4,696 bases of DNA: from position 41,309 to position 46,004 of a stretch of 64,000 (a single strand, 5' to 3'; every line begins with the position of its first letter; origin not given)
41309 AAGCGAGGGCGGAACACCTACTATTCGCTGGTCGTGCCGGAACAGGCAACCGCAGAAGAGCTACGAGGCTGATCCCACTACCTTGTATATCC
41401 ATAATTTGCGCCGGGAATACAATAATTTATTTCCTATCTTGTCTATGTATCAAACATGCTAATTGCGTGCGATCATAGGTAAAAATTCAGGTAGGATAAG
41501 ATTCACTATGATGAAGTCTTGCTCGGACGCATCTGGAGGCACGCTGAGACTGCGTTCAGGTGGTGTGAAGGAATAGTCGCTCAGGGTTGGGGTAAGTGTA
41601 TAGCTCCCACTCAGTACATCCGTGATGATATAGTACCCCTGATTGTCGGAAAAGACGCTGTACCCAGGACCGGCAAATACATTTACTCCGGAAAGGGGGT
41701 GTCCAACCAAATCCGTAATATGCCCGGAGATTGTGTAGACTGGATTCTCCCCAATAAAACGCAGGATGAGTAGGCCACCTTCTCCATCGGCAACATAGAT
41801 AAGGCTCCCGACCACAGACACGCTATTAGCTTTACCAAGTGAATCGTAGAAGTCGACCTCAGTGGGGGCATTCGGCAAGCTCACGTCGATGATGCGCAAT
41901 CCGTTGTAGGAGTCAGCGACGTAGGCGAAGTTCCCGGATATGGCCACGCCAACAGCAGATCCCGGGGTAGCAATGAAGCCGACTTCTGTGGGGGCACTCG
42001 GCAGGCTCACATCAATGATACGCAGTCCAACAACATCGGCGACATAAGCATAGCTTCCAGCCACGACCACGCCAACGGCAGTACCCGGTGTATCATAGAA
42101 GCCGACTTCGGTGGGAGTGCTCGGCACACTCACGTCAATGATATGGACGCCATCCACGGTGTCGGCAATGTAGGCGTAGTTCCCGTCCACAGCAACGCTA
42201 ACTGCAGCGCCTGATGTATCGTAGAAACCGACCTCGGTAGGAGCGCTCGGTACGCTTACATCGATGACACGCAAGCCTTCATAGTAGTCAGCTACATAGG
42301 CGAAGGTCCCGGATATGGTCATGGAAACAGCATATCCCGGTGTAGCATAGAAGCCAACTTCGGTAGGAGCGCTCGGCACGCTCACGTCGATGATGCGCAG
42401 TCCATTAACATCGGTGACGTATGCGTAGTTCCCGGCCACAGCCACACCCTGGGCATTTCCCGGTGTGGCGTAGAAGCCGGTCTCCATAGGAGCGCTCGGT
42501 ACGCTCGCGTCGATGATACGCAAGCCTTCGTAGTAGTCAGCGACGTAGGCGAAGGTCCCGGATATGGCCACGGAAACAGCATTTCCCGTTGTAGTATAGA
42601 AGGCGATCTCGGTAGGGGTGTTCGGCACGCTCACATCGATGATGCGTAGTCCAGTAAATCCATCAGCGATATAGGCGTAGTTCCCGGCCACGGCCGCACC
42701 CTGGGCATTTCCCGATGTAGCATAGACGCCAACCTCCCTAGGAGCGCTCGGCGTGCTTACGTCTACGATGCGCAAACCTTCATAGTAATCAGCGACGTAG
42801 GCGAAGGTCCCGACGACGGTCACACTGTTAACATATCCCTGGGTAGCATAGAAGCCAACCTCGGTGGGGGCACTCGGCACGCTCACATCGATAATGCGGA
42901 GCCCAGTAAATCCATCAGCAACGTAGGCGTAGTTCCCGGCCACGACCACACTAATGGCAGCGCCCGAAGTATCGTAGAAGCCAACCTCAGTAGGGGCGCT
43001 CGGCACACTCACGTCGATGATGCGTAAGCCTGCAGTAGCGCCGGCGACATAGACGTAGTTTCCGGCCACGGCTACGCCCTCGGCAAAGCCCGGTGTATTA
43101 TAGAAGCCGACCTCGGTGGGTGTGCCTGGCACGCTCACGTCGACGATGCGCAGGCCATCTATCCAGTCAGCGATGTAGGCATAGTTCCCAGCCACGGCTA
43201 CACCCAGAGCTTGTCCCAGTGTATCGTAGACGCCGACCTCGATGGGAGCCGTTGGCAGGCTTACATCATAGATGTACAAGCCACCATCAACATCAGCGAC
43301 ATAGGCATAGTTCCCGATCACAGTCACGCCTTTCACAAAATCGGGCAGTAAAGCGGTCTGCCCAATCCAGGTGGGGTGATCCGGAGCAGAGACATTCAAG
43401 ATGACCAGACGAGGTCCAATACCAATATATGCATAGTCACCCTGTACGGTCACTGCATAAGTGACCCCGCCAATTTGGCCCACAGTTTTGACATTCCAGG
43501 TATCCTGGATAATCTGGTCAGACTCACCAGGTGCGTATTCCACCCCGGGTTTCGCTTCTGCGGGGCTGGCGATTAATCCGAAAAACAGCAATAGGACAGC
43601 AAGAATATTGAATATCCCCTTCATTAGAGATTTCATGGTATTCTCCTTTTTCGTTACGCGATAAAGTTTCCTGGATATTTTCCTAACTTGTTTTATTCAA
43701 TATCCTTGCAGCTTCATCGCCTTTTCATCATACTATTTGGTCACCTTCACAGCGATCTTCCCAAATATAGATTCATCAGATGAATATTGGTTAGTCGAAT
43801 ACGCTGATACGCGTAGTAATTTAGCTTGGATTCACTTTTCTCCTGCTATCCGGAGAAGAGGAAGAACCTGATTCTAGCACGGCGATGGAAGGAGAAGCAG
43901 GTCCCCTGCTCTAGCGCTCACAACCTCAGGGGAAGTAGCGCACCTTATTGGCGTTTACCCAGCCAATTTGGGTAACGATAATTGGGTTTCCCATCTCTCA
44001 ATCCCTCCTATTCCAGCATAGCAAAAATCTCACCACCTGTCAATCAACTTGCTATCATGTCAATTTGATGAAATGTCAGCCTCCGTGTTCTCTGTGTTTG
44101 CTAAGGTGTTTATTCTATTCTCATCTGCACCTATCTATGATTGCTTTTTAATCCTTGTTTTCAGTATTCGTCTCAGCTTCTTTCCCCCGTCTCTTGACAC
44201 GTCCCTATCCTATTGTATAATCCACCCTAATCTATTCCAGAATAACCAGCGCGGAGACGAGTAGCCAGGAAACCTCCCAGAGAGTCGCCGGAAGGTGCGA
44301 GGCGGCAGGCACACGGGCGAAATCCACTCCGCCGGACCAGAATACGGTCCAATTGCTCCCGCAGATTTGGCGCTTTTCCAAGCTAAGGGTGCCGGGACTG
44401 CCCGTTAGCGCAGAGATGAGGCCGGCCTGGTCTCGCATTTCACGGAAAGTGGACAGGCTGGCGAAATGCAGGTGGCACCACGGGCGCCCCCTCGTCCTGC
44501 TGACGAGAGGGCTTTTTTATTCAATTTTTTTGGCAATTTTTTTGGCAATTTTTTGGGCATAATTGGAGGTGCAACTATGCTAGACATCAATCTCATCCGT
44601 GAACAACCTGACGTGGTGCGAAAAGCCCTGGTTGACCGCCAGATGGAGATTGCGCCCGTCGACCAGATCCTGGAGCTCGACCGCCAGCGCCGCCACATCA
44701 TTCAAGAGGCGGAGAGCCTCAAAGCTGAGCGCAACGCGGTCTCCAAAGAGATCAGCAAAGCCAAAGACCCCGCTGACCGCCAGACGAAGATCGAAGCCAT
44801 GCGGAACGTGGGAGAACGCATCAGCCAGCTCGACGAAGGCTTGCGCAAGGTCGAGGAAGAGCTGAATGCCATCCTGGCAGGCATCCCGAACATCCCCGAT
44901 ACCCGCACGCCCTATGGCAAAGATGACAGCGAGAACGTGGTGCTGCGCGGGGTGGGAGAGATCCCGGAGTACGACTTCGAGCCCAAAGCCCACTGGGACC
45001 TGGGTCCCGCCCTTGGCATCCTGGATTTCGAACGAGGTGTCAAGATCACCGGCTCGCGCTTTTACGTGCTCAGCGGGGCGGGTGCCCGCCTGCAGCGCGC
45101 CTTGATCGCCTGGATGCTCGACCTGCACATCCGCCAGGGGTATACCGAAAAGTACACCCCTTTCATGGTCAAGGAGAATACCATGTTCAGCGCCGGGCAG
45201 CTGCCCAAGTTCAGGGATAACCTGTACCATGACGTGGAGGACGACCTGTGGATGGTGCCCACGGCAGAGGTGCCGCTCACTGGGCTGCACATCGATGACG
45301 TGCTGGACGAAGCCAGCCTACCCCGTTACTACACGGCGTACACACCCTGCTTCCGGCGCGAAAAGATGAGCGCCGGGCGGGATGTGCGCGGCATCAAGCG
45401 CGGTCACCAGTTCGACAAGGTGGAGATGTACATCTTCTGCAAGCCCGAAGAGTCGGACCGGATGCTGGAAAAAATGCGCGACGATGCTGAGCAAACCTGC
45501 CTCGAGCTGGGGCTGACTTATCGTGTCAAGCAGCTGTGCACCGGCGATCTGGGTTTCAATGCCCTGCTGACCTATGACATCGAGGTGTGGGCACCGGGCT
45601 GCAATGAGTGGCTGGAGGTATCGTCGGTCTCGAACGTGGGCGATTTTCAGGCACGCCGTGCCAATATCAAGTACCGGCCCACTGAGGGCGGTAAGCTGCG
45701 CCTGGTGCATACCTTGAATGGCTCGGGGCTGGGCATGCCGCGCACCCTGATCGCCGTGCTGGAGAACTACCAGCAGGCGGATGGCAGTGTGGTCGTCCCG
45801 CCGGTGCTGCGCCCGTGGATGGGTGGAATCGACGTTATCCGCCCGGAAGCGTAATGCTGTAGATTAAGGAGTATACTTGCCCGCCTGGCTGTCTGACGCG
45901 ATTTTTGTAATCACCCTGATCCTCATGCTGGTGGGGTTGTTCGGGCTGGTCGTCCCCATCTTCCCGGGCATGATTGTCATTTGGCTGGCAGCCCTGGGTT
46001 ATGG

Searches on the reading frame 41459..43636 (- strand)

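Call 76: search_protein_families(library=pfam, proteins=[window:41459-43636:-], max_evalue=0.00001)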
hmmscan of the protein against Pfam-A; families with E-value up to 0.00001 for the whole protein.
window:41459-43636:- (725 aa): 4 families
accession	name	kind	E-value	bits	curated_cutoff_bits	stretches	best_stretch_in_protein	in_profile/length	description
PF08309.17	LVIVD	-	1.7e-159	517.4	20.2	12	392-432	1-42/42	LVIVD repeat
PF13620.12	CarboxypepD_reg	-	6.4e-08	33.3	32.3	1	635-688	1-59/82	Carboxypeptidase regulatory-like domain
PF15448.11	NTS_2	-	1.1e-06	29.5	25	0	583-601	23-41/50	N-terminal segments of P. falciparum erythrocyte membrane protein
PF09826.15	Beta_propel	-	8.1e-06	25.4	22.4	0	227-281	89-127/495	Beta propeller domain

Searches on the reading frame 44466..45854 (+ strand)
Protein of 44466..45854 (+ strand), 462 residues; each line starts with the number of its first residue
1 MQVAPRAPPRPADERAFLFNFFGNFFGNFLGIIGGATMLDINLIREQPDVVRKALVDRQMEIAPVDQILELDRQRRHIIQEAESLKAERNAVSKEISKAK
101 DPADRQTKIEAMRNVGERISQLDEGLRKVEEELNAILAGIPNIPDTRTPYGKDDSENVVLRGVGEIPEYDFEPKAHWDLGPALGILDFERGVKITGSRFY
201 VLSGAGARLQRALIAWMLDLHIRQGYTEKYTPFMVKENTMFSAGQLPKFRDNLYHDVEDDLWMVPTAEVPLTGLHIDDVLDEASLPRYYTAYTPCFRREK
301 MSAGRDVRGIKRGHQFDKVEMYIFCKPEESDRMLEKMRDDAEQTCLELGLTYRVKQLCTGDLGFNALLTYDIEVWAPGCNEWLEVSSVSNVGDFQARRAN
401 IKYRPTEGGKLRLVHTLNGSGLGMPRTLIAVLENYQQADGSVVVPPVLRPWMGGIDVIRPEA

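Call 76: search_protein_families(library=pfam, proteins=[window:44466-45854:+], max_evalue=0.00001)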
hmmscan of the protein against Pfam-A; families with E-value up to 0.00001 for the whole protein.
window:44466-45854:+ (462 aa): 2 families
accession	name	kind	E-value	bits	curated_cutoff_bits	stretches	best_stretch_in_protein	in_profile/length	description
PF00587.30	tRNA-synt_2b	-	4.4e-34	118.5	29.3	1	256-435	6-179/179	tRNA synthetase class II core domain (G, H, P, S and T)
PF02403.27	Seryl_tRNA_N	-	1.3e-30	106.3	28.2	1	38-144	1-108/108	Seryl-tRNA synthetase N-terminal domain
